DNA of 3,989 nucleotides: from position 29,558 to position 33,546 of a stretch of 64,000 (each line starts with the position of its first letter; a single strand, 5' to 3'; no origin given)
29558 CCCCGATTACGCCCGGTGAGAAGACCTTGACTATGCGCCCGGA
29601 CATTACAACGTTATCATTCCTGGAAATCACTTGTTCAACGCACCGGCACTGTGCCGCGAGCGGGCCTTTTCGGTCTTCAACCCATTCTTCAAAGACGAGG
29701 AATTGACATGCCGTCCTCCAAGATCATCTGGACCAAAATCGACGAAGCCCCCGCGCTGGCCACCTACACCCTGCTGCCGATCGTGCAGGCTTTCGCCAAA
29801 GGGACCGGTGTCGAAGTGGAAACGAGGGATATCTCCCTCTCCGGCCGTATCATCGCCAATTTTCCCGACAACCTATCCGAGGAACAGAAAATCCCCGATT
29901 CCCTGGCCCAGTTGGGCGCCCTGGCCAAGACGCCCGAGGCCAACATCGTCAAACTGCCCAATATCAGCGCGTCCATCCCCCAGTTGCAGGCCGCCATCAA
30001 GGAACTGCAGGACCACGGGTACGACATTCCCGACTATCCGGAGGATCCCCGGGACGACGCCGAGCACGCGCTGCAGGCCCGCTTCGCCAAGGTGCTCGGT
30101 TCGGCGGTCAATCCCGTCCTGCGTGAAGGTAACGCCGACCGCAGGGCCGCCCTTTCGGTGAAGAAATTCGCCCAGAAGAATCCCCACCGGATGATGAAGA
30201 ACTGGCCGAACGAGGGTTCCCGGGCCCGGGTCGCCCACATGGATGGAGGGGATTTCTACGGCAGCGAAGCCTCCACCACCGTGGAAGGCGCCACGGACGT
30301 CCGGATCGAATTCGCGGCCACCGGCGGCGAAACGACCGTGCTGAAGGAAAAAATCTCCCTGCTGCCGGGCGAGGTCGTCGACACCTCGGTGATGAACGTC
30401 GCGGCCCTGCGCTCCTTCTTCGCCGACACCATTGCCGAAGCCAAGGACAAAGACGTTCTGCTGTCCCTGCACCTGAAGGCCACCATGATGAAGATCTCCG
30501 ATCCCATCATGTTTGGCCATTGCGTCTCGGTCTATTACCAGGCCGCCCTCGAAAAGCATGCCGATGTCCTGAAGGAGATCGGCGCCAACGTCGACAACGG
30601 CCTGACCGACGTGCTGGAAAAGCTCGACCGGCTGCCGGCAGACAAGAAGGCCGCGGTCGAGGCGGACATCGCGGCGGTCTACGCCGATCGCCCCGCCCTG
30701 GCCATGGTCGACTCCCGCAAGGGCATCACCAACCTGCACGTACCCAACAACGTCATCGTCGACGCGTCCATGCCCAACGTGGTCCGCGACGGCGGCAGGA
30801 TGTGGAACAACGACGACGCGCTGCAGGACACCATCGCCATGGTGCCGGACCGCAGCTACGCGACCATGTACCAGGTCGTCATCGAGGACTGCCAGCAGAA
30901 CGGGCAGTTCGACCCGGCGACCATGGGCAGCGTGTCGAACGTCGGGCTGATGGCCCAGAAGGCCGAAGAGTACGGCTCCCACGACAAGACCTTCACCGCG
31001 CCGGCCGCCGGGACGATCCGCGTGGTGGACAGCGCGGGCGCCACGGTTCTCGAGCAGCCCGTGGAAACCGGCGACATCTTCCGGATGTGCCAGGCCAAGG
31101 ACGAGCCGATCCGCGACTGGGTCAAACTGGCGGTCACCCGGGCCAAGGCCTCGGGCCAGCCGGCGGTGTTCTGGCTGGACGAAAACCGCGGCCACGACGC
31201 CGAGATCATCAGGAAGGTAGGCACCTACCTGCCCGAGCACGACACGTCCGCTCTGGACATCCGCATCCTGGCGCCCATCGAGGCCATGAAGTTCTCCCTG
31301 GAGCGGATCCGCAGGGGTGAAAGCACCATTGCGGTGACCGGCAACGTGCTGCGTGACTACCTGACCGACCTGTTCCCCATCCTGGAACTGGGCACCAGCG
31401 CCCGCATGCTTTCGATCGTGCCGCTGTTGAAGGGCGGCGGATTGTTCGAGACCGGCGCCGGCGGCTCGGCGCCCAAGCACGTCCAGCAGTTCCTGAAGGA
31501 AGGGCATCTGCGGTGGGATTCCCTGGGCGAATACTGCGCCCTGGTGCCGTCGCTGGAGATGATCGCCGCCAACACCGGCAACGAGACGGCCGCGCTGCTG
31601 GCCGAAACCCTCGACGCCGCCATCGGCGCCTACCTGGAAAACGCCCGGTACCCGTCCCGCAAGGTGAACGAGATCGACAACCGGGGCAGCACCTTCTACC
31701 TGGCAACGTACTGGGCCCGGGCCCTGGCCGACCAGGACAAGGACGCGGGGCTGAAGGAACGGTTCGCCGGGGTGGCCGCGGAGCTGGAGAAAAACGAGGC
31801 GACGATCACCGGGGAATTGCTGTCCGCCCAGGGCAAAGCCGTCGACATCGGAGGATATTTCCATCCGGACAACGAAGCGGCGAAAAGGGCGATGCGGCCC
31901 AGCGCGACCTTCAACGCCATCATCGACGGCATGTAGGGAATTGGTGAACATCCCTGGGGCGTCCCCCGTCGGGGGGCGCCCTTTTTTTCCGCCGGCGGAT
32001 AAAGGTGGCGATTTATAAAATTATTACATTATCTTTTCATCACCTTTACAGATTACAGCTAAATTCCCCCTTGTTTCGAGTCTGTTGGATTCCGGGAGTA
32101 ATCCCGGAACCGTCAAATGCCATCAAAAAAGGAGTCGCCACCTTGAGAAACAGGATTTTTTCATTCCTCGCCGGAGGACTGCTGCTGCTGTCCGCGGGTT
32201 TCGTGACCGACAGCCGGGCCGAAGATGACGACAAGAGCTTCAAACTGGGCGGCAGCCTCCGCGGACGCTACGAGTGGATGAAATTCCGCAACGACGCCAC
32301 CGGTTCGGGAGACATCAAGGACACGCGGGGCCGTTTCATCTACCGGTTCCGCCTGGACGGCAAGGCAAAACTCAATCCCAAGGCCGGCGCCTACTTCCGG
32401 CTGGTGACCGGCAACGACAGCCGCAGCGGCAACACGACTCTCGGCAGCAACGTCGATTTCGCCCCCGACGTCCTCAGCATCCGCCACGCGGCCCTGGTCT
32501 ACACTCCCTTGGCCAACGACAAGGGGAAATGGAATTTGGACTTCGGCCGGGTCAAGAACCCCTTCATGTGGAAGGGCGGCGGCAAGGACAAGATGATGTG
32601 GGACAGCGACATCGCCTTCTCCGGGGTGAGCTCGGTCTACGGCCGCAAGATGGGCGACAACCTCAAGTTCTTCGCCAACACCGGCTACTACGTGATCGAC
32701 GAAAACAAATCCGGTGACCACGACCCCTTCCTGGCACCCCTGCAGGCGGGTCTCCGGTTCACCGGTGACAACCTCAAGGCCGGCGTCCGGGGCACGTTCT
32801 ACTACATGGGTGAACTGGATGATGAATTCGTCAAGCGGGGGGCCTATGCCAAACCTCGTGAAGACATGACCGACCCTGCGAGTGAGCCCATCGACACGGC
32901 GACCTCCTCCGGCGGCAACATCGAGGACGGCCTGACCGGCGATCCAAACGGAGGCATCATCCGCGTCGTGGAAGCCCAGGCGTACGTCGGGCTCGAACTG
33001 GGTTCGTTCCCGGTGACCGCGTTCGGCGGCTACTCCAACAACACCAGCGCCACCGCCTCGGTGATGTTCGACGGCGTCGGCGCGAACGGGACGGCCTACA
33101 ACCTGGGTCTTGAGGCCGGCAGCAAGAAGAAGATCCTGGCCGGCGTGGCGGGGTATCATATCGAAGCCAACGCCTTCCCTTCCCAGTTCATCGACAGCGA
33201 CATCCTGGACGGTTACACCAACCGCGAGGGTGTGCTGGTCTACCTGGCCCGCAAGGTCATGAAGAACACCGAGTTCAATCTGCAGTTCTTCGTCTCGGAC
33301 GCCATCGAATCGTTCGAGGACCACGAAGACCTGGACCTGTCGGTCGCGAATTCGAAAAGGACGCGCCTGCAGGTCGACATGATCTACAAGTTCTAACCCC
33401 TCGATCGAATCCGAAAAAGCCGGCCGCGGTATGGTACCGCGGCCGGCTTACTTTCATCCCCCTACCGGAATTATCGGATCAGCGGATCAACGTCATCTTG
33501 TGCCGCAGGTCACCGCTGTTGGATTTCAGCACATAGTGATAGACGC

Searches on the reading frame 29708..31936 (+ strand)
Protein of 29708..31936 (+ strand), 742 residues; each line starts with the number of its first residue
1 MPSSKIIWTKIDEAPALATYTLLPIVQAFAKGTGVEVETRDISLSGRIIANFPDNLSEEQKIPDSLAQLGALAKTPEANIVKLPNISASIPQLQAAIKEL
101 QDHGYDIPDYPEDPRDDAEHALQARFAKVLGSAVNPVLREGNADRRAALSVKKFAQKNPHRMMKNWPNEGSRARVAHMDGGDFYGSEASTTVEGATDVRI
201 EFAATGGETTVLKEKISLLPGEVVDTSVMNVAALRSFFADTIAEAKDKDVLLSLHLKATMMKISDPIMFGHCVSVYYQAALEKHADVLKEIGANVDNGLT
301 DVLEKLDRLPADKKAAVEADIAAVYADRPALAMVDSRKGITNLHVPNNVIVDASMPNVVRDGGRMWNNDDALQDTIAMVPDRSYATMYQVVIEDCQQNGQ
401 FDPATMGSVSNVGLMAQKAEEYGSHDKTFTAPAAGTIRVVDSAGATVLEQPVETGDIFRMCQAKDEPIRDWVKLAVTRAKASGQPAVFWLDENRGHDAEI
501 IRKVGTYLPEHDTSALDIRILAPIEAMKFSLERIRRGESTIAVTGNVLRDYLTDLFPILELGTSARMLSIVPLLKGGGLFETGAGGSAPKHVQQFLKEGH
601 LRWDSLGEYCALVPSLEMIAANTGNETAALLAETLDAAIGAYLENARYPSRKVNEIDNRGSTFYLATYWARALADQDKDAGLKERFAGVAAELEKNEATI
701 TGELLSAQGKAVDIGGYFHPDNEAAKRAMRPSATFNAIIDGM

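Call 7: search_protein_families(library=pfam, proteins=[window:29708-31936:+], max_evalue=0.001)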
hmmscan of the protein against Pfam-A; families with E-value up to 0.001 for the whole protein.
window:29708-31936:+ (742 aa): 1 family
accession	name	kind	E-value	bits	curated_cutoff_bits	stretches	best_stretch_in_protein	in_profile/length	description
PF03971.19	IDH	-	0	1249.9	25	1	5-740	1-734/734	Monomeric isocitrate dehydrogenase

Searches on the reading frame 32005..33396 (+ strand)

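Call 7: search_protein_families(library=pfam, proteins=[window:32005-33396:+], max_evalue=0.001)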
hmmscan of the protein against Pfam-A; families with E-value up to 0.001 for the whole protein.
window:32005-33396:+ (463 aa): 1 family
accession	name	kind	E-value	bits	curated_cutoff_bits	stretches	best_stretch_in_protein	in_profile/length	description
PF16930.11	Porin_5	-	5.9e-18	65.2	22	1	104-255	155-311/535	Putative porin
